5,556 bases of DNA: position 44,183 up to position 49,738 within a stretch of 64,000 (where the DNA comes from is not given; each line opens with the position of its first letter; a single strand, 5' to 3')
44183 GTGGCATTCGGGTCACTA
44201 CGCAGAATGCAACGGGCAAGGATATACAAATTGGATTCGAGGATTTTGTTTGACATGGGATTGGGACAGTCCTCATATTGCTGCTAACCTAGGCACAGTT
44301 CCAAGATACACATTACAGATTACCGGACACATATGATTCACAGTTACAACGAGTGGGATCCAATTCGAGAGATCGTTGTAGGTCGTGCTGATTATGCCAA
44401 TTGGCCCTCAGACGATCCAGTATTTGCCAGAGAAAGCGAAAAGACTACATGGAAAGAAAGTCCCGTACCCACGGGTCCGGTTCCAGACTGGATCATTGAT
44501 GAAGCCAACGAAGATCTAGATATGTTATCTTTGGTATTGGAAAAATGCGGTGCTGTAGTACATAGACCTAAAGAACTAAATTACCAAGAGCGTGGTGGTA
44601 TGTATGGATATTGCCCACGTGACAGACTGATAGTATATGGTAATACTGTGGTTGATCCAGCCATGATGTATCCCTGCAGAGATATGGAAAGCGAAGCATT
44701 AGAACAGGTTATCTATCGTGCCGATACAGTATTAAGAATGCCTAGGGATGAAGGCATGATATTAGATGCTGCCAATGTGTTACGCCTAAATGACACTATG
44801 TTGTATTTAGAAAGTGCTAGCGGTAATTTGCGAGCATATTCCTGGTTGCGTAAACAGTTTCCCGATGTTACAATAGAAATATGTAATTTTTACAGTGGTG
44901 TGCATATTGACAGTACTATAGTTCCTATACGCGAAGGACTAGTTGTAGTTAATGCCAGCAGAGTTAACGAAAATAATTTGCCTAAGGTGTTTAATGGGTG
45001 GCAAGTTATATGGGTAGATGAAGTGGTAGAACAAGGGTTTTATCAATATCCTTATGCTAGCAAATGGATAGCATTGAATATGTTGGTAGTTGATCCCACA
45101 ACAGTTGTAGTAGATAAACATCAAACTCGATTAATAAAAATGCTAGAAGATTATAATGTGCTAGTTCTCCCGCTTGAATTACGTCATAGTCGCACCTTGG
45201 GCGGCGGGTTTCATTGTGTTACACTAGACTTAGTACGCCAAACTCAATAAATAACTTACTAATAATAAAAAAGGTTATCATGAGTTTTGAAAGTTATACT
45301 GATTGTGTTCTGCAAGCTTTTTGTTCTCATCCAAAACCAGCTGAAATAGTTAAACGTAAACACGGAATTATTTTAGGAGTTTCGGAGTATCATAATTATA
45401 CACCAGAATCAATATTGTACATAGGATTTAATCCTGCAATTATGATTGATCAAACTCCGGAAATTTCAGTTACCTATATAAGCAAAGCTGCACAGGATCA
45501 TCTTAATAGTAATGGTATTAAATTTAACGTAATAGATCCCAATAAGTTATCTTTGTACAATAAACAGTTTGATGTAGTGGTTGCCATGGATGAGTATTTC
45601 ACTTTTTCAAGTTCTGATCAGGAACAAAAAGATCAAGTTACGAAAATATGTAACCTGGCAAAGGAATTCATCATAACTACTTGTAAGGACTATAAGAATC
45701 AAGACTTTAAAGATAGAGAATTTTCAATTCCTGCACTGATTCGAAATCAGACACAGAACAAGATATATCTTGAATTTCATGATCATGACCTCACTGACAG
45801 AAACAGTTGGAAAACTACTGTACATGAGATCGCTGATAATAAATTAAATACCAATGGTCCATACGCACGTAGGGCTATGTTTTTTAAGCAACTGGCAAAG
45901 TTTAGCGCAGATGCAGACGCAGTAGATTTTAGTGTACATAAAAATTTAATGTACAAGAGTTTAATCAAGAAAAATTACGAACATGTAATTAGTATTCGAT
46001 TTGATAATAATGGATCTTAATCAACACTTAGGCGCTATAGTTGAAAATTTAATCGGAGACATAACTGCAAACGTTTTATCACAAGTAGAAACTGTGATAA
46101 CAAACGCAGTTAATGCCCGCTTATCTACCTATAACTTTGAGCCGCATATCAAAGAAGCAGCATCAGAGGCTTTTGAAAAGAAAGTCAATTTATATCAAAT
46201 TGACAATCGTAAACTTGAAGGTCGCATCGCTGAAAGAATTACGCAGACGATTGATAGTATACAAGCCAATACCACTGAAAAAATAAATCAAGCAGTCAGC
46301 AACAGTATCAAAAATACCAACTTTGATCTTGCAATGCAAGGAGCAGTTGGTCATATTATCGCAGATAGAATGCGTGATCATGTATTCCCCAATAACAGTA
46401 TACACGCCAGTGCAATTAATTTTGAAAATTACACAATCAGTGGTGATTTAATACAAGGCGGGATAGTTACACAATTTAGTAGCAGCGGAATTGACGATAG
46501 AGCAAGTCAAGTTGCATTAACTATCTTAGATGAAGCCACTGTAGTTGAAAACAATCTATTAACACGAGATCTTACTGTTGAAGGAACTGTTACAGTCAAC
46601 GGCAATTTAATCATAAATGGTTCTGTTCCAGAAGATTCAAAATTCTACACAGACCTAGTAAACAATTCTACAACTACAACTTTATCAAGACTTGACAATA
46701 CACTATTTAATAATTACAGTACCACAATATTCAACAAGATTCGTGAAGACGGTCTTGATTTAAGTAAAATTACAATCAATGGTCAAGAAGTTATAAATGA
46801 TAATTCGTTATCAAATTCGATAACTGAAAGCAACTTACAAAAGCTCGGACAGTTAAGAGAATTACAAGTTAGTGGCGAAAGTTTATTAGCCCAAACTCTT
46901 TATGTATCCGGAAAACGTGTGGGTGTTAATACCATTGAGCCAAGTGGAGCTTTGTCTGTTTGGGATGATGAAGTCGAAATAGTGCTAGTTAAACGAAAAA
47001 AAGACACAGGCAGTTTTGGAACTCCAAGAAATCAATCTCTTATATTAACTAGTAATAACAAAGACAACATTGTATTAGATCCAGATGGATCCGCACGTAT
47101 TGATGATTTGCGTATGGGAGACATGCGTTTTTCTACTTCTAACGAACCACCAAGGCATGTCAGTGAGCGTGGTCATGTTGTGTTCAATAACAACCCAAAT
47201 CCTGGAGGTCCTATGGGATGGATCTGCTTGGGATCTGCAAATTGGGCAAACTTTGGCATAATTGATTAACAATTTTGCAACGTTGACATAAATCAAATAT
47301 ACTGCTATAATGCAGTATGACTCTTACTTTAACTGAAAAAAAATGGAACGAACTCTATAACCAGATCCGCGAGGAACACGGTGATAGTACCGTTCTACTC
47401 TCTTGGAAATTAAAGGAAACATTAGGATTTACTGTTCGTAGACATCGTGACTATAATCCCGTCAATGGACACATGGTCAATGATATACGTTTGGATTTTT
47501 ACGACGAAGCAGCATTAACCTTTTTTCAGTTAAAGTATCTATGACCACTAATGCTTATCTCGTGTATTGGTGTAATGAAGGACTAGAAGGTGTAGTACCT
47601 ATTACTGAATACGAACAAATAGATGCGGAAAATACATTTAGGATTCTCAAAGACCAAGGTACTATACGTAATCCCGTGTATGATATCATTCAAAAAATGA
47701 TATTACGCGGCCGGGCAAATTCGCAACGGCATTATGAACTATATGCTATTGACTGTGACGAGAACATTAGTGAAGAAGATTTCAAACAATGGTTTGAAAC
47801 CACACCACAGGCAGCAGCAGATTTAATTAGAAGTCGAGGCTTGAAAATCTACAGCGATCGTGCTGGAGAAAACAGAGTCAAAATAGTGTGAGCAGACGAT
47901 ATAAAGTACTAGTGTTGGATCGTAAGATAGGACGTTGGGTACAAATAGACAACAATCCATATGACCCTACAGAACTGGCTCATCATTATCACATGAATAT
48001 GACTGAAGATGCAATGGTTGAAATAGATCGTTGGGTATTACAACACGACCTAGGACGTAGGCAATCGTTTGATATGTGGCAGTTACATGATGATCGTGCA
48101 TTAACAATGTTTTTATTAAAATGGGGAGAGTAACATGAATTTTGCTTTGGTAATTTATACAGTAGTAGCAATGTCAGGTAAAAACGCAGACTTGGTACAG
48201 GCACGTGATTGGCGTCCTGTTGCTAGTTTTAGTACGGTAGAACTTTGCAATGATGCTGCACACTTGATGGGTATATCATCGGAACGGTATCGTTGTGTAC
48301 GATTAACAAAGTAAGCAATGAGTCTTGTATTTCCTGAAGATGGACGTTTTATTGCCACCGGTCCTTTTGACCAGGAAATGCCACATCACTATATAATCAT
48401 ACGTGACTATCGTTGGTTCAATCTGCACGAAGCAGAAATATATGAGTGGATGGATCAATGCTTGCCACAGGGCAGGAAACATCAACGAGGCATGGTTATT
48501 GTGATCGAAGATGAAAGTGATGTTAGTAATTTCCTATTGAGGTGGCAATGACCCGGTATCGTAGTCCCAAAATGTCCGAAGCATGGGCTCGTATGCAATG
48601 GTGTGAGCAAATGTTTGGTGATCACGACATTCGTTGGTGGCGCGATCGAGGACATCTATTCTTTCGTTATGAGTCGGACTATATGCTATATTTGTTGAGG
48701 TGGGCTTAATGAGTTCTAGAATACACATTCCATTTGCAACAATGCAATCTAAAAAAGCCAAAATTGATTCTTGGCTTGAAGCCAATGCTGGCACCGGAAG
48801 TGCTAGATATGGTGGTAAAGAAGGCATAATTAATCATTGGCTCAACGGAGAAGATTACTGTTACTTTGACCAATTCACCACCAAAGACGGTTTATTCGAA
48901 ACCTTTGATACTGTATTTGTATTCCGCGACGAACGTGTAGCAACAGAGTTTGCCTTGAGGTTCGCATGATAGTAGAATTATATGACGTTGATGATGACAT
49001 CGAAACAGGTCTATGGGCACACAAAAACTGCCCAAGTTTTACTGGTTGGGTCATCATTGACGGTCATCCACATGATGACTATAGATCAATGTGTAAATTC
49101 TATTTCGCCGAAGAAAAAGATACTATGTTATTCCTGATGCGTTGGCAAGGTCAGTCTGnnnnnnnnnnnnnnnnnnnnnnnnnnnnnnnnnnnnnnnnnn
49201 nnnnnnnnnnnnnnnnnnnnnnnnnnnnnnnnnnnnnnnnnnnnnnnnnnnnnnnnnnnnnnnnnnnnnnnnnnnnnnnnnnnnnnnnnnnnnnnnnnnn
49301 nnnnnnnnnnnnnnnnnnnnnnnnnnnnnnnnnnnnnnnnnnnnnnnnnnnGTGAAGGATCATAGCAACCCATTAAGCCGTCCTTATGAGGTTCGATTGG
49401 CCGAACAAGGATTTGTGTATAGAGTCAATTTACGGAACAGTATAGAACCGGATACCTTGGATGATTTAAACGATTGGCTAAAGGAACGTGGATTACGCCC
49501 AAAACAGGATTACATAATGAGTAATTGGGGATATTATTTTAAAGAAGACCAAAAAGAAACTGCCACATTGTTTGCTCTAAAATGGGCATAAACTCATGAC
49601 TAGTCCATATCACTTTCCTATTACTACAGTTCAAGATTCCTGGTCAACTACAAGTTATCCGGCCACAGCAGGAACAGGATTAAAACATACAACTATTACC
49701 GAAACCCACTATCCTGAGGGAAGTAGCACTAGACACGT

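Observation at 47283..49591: Tandem array of eight small paralogues with a C-terminal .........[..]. motif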

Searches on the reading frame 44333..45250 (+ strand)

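Call 7: search_protein_families(library=phrogs, proteins=[window:44333-45250:+], max_evalue=0.001)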
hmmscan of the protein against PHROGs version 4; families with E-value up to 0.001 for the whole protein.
window:44333-45250:+ (305 aa): 1 family
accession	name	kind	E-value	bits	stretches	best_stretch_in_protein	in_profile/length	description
phrog_25854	-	unknown function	1.7e-26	94.4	2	142-304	152-317/323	-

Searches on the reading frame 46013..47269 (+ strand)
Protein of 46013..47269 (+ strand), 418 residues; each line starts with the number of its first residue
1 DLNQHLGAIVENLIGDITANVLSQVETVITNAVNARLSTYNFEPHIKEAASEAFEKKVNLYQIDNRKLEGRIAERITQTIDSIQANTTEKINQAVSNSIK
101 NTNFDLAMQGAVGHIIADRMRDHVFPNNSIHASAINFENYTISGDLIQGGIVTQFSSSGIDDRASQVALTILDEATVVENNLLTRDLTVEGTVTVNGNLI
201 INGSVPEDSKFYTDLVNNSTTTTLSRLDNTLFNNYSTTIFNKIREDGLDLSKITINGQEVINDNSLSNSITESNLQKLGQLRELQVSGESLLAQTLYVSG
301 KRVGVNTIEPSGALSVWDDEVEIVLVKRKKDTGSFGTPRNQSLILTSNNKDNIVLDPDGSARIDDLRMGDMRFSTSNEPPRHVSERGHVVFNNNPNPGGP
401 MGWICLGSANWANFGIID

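Call 7: search_protein_families(library=phrogs, proteins=[window:46013-47269:+], max_evalue=0.001)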
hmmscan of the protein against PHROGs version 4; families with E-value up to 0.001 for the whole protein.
window:46013-47269:+ (418 aa): 0 families

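Call 16: find_related_loci(query=window:46013-47269:+, collection=viral_contigs, flank=8000)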
Query window:46013-47269:+ (418 aa) in viral_contigs; peptide patterns used: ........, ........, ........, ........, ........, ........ (x = any residue, [..] = any of these).
14 stretches matched a pattern; 6 encode a relative of the query (tblastn E <= 1e-3); 6 distinct loci.
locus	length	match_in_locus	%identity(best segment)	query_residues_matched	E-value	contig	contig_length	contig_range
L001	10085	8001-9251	60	1-418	3e-180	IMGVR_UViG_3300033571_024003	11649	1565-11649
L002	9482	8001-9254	58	1-418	3e-163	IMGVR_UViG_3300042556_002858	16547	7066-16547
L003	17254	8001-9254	56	1-418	4e-147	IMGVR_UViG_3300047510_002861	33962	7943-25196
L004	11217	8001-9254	56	1-418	4e-147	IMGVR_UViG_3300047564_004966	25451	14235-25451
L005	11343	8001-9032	38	74-417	9e-84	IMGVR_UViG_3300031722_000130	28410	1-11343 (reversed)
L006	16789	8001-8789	37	147-411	5e-53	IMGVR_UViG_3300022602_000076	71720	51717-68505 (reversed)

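Call 58: search_dna_similar(query=window:46013-47269:+, collection=phages, mode=protein, max_rows=12)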
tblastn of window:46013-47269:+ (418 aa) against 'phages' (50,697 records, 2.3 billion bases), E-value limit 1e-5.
No match.

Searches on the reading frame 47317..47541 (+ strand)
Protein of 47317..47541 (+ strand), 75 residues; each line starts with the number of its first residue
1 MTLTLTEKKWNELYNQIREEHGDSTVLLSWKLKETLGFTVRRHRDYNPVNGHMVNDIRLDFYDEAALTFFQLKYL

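Call 3: search_protein_families(library=pfam, proteins=[window:47317-47541:+], max_evalue=1)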
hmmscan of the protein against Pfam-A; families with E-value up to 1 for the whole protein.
window:47317-47541:+ (75 aa): 0 families

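Call 4: search_protein_families(library=phrogs, proteins=[window:47317-47541:+], max_evalue=1)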
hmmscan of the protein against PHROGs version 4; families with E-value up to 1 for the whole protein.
window:47317-47541:+ (75 aa): 1 family
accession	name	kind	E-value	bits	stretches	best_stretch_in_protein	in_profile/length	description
phrog_8050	-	unknown function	0.041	14.9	1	15-59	54-95/110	-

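Call 82: predict_structure(alignment_id=A5)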
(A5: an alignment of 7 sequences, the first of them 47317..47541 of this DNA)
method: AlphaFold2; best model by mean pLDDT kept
length: 75 residues; sequences in the alignment: 7
mean_pLDDT: 90.8   pTM: 0.74
mean pLDDT of the five models: 90.8, 90.2, 89.9, 89.2, 88.8
residues with pLDDT >= 90: 52; 70-90: 23; 50-70: 0; < 50: 0
segments of 3 or more residues with pLDDT < 50: none
pLDDT, mean of each block of 10 residues (from residue 1): 93 94 88 92 86 89 94 91
secondary structure, 60 per line:
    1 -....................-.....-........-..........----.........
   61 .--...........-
elements in order: E2-6 H7-21 H23-27 H29-36 E38-47 E52-61 H64-74

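Call 86: fold_search(model_id=the predicted structure, library=viral)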
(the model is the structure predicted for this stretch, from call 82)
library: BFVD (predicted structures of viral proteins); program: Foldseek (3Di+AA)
matches with E <= 10: 500; with E <= 0.001: 1
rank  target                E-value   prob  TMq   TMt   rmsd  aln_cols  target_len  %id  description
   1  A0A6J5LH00            5.0e-12  1.00  0.97  0.97   0.7        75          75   73  Uncharacterized protein [uncultured Caudovirales phage]
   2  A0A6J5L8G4            1.3e-03  1.00  0.51  0.53   4.2        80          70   22  Uncharacterized protein [uncultured Caudovirales phage]
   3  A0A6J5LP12            5.4e-03  1.00  0.51  0.47   6.0        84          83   13  Uncharacterized protein [uncultured Caudovirales phage]
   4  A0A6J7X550            7.5e-03  0.97  0.41  0.38   7.5        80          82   15  Uncharacterized protein [uncultured Caudovirales phage]
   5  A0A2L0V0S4            1.5e-02  0.93  0.43  0.40   8.1        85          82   13  Uncharacterized protein [Agrobacterium phage Atu_ph07]
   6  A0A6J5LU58            3.2e-02  0.97  0.50  0.50   4.4        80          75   20  Uncharacterized protein [uncultured Caudovirales phage]
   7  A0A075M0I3            3.4e-02  0.57  0.32  0.33   5.5        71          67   10  Uncharacterized protein [Bacillus phage Riley]
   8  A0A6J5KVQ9            3.7e-02  0.96  0.48  0.46   4.3        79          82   19  Uncharacterized protein [uncultured Caudovirales phage]
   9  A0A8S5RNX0            3.9e-02  0.97  0.49  0.37   5.2        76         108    9  LAGLIDADG DNA endonuclease family [virus sp. ctrcb4]
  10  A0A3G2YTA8            4.2e-02  0.98  0.52  0.18   3.7        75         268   17  Uncharacterized protein [Cressdnaviricota sp.]
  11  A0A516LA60            4.2e-02  0.96  0.48  0.48   6.8        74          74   14  (no name in the UniProt tables at hand)
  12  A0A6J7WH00            4.2e-02  0.80  0.37  0.42   6.2        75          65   17  Uncharacterized protein [uncultured Caudovirales phage]
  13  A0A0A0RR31            5.4e-02  0.47  0.33  0.23   8.6       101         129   12  (no name in the UniProt tables at hand)
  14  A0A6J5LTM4            5.8e-02  0.47  0.33  0.24  11.6        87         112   14  Uncharacterized protein [uncultured Caudovirales phage]
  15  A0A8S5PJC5            6.2e-02  0.94  0.45  0.10   3.7        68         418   12  HAD domain protein [Myoviridae sp. ctsK93]
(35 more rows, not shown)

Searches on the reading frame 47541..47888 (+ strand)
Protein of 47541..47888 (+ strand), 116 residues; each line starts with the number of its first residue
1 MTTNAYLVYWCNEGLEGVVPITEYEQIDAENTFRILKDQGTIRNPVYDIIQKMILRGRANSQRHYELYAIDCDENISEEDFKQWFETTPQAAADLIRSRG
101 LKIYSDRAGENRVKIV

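Call 3: search_protein_families(library=pfam, proteins=[window:47541-47888:+], max_evalue=1)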
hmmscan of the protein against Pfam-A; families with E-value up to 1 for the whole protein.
window:47541-47888:+ (116 aa): 0 families

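Call 4: search_protein_families(library=phrogs, proteins=[window:47541-47888:+], max_evalue=1)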
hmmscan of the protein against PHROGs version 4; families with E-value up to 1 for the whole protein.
window:47541-47888:+ (116 aa): 1 family
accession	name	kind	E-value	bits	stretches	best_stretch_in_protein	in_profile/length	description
phrog_374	-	DNA, RNA and nucleotide metabolism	0.052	13.3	1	40-88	266-319/617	HNH endonuclease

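Call 109: find_homologous_proteins(query=window:47541-47888:+, max_evalue=0.001)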
Query window:47541-47888:+ (116 aa): 284 proteins with E <= 0.001 among 286 candidates; the best 120 are listed.
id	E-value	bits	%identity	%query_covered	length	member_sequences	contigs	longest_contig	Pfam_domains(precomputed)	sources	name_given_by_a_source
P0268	1.5e-65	236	89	100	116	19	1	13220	-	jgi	jgi:hypothetical protein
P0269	3.8e-58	212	83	100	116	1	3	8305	-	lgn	-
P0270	2.7e-57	209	84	100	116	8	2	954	-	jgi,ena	jgi:hypothetical protein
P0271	1.0e-55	204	81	100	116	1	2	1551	-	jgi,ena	jgi:hypothetical protein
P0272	7.3e-55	202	79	100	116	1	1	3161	-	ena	-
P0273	2.6e-53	197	74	100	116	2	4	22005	-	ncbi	-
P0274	1.8e-52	194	74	100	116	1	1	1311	-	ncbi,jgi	jgi:hypothetical protein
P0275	2.5e-52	193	73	100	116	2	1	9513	-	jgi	jgi:hypothetical protein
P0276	2.7e-52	193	77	100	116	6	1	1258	-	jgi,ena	-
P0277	3.5e-52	193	76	100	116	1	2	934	-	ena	-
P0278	4.7e-52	193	74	100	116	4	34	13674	-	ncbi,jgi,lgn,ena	jgi:hypothetical protein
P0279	5.0e-52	192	76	100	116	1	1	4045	-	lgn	-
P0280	5.3e-52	192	75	100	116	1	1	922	-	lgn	-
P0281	7.0e-52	192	73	100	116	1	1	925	-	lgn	-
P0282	9.9e-52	192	72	100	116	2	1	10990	-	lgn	-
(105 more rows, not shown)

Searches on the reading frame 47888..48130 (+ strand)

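Call 3: search_protein_families(library=pfam, proteins=[window:47888-48130:+], max_evalue=1)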
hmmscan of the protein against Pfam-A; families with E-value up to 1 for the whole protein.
window:47888-48130:+ (81 aa): 1 family
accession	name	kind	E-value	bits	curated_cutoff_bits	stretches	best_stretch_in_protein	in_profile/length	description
PF10786.14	HI_0552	-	0.048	13.7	25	1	32-67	106-141/202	HI_0552 protein family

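Call 4: search_protein_families(library=phrogs, proteins=[window:47888-48130:+], max_evalue=1)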
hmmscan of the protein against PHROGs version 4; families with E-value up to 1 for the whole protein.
window:47888-48130:+ (81 aa): 0 families

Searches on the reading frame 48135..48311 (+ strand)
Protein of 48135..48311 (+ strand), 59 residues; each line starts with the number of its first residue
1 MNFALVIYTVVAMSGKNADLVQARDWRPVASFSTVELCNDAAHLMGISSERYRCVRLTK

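Call 3: search_protein_families(library=pfam, proteins=[window:48135-48311:+], max_evalue=1)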
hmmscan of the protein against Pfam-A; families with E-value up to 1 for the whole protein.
window:48135-48311:+ (59 aa): 0 families

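Call 4: search_protein_families(library=phrogs, proteins=[window:48135-48311:+], max_evalue=1)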
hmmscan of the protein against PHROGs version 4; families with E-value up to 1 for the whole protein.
window:48135-48311:+ (59 aa): 1 family
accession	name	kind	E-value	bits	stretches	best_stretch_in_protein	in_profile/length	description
phrog_1092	-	unknown function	0.33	11.8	1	3-52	5-46/63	-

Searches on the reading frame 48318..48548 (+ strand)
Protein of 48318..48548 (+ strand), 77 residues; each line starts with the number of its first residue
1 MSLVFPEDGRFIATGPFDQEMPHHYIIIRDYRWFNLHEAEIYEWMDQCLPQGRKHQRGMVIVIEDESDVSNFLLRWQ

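Call 3: search_protein_families(library=pfam, proteins=[window:48318-48548:+], max_evalue=1)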
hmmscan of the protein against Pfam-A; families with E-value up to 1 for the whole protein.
window:48318-48548:+ (77 aa): 0 families

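Call 4: search_protein_families(library=phrogs, proteins=[window:48318-48548:+], max_evalue=1)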
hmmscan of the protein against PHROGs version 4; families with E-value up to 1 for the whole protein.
window:48318-48548:+ (77 aa): 1 family
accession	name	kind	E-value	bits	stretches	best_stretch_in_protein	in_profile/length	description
phrog_38267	-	unknown function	0.17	12.9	1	4-40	29-65/78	-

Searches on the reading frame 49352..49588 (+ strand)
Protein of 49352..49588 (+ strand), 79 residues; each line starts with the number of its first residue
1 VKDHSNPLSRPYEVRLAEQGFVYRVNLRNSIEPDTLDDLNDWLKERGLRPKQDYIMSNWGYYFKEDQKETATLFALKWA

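Call 3: search_protein_families(library=pfam, proteins=[window:49352-49588:+], max_evalue=1)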
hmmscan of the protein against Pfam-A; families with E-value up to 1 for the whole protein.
window:49352-49588:+ (79 aa): 0 families

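Call 4: search_protein_families(library=phrogs, proteins=[window:49352-49588:+], max_evalue=1)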
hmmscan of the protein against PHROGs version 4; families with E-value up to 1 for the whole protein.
window:49352-49588:+ (79 aa): 2 families
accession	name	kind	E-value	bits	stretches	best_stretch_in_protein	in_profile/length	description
phrog_26852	-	unknown function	0.16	13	1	38-53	44-59/62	-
phrog_27410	-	unknown function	0.25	12.7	1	16-70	46-98/112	-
